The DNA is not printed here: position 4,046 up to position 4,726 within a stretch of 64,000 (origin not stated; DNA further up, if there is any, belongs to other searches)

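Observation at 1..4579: Divergent ParB-like nuclease / SF2 helicase module with Zn-ribbon minigenes and a SLOG-domain protein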

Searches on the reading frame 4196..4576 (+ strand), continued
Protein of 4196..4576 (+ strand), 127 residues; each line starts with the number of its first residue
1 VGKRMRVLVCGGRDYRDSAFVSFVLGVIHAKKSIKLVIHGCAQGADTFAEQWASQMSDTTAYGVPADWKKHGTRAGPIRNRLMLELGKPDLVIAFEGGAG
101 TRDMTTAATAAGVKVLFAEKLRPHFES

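Call 71: find_related_loci(query=A1, collection=viral_contigs, flank=8000)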
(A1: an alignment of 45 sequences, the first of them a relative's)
Query A1 (123 aa) in viral_contigs; peptide patterns used: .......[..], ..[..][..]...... (x = any residue, [..] = any of these).
600 stretches matched a pattern (row limit reached: there are more); 581 encode a relative of the query (tblastn E <= 1e-3); the best 80 are kept; 80 distinct loci.
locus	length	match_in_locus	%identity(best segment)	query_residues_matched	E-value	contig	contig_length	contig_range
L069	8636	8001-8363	84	1-121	7e-68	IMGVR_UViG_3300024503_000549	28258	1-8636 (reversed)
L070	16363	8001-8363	84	1-121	7e-68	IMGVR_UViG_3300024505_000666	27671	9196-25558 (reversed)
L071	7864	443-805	84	1-121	7e-68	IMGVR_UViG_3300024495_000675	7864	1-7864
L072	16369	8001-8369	80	1-123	2e-65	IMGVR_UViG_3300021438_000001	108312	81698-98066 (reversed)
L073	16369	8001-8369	77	1-123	1e-62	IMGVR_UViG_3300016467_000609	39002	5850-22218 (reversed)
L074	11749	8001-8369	73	1-123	8e-60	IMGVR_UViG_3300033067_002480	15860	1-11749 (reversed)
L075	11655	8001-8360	73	1-120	2e-58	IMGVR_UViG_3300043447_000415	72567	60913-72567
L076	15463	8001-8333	54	1-112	1e-35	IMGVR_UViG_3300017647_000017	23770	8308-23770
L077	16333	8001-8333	55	1-112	8e-35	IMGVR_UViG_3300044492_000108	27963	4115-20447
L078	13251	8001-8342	52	1-112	4e-34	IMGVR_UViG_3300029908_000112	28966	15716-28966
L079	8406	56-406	54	1-118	2e-34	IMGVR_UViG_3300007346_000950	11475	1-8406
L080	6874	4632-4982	54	1-118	2e-34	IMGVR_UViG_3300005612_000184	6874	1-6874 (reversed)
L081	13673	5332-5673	54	1-114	8e-34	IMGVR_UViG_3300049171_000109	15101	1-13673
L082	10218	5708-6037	54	1-111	7e-34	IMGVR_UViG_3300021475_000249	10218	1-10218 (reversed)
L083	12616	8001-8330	54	1-111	9e-34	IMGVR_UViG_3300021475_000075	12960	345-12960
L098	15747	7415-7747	58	1-111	4e-32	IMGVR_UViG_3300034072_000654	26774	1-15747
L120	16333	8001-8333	50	1-112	1e-30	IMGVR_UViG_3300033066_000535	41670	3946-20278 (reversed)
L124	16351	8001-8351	50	1-114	7e-31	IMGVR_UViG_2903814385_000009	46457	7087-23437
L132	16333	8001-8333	53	1-112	3e-30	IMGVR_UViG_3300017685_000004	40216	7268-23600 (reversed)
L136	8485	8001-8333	51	1-112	4e-30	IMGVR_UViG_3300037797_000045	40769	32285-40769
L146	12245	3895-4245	50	2-119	1e-29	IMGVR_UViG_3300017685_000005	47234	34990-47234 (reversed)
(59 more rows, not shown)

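Call 97: search_protein_families(library=pfam, max_evalue=0.001, proteins=[L132:5323-6411:+, L124:9459-10967:+, L083:10017-12080:+, L136:4544-5836:+, L098:3286-4113:+, L083:7447-8010:+, L120:10284-11180:+, L146:742-3288:+])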
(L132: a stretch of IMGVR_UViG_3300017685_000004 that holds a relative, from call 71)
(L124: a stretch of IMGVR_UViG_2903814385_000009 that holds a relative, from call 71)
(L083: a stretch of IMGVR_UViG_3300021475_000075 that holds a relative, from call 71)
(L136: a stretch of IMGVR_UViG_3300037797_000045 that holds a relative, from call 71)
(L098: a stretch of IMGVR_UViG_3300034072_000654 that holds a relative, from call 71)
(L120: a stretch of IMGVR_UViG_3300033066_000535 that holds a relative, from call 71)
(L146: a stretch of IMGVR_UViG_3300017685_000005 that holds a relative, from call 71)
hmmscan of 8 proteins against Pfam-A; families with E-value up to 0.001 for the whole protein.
L132:5323-6411:+ (363 aa): 1 family
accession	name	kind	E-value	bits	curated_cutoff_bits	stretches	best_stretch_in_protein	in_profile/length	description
PF00589.27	Phage_integrase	-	2.3e-13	50.7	27.1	1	201-333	24-169/172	Phage integrase family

L124:9459-10967:+ (503 aa): 1 family
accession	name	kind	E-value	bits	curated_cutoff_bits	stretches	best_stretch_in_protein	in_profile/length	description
PF17289.8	Terminase_6C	-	3e-11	44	22.6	1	341-489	2-154/155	Terminase RNaseH-like domain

L083:10017-12080:+ (688 aa): 1 family
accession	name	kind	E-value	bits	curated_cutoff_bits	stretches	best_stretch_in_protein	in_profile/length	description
PF16510.12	P22_portal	-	1e-99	335.2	26.1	1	42-578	1-589/594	Phage P22-like portal protein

L136:4544-5836:+ (431 aa): 1 family
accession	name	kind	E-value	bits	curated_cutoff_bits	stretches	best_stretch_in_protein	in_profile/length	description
PF00589.27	Phage_integrase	-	2.9e-11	43.9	27.1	1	246-400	15-169/172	Phage integrase family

L098:3286-4113:+ (276 aa): 1 family
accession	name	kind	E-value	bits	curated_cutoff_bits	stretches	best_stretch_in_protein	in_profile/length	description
PF06442.17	DHFR_2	-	5.3e-19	68.3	25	1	214-269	22-77/78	R67 dihydrofolate reductase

L083:7447-8010:+ (188 aa): 0 families

L120:10284-11180:+ (299 aa): 1 family
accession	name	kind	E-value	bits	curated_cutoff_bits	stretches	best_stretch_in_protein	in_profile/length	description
PF00271.37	Helicase_C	-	6.4e-08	33.3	23.5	1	139-247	4-109/110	Helicase conserved C-terminal domain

L146:742-3288:+ (849 aa): 6 families
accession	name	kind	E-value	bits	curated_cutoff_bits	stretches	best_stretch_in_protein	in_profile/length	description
PF04851.21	ResIII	-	1.5e-21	77.5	22.5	1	41-163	2-134/164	Type III restriction enzyme, res subunit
PF00271.37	Helicase_C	-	8.2e-16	58.7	23.5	1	545-648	7-109/110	Helicase conserved C-terminal domain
PF07591.16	PT-HINT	-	3.3e-07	31.1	27.7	1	169-249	1-91/137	Pretoxin HINT domain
PF00270.35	DEAD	-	5e-07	30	26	1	45-163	2-126/167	DEAD/DEAH box helicase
PF13403.11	Hint_2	-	1.3e-06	29.2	28.4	1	163-204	2-44/147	Hint domain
PF14890.11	Intein_splicing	-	2.7e-06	27.7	35.8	1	198-436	39-155/155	Intein splicing domain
